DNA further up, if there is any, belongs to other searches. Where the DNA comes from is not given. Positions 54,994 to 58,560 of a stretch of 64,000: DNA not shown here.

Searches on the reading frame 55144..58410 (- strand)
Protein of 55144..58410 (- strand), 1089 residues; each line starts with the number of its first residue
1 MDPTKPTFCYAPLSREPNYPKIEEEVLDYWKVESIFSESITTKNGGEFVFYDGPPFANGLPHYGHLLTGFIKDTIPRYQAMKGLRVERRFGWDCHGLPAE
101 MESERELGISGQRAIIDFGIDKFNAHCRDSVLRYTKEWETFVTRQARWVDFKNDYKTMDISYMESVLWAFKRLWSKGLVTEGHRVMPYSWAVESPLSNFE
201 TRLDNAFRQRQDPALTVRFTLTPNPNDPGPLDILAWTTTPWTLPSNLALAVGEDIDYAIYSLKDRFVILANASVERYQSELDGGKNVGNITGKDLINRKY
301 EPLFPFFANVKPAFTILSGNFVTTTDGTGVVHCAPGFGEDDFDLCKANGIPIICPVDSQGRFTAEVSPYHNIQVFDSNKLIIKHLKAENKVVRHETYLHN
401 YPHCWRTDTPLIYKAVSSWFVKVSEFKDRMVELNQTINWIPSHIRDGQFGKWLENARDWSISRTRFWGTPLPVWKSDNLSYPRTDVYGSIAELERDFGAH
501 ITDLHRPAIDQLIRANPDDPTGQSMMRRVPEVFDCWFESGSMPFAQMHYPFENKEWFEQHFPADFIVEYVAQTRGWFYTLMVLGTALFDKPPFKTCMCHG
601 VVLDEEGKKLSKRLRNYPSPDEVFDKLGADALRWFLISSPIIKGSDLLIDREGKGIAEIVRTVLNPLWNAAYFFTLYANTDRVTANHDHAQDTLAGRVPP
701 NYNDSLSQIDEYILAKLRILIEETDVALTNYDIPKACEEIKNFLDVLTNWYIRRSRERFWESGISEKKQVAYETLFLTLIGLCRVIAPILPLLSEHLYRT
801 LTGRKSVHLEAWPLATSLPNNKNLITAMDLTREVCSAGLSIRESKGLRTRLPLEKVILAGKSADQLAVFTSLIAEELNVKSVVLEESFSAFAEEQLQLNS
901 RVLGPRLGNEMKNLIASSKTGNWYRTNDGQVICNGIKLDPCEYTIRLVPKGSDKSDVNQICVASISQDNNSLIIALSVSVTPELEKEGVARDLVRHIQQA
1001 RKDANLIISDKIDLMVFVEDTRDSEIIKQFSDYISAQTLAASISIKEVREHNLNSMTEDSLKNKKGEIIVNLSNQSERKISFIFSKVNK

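Call 78: search_solved_structures(query=window:55144-58410:-, max_evalue=1e-20)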
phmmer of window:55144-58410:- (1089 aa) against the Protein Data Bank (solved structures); distinct sequences matched with E-value up to 1e-20: 20.
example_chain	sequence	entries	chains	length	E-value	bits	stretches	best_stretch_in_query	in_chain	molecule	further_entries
9w01_B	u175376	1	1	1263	2.6e-235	786.9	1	16-1035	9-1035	Isoleucine--tRNA ligase, cytoplasmic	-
8wnd_A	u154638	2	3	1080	3.3e-226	756.8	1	18-1036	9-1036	isoleucine--tRNA ligase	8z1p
9wqs_A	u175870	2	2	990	5.8e-218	729.4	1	18-914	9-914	Isoleucine--tRNA ligase, cytoplasmic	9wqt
7d5c_A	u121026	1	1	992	5.9e-218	729.4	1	18-914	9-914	Isoleucine--tRNA ligase, cytoplasmic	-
8c8v_A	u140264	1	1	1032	5.3e-207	693.2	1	22-1050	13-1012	Isoleucine--tRNA ligase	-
8c8u_A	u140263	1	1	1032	9.8e-207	692.3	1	22-1050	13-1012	Isoleucine--tRNA ligase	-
8c9d_A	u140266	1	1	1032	2.4e-205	687.6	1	22-1050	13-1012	Isoleucine--tRNA ligase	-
6ldk_A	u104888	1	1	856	3.7e-205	687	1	18-801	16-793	Isoleucine--tRNA ligase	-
8c8w_A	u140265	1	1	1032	2.2e-204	684.5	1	22-1050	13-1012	Isoleucine--tRNA ligase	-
1ile_A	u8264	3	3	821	1.4e-201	675.2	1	16-839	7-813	ISOLEUCYL-TRNA SYNTHETASE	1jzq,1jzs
8c9e_A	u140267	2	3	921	2e-94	320.4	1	17-834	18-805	Isoleucine--tRNA ligase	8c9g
1ffy_A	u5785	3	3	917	4.1e-93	316.1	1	19-818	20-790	ISOLEUCYL-TRNA SYNTHETASE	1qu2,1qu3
8c9f_A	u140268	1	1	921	5.9e-92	312.2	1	17-834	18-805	Isoleucine--tRNA ligase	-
8wnf_A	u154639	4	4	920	9.1e-79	268.5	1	23-795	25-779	Isoleucine--tRNA ligase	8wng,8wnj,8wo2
8wni_A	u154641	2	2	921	9.1e-79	268.5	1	23-795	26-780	Isoleucine--tRNA ligase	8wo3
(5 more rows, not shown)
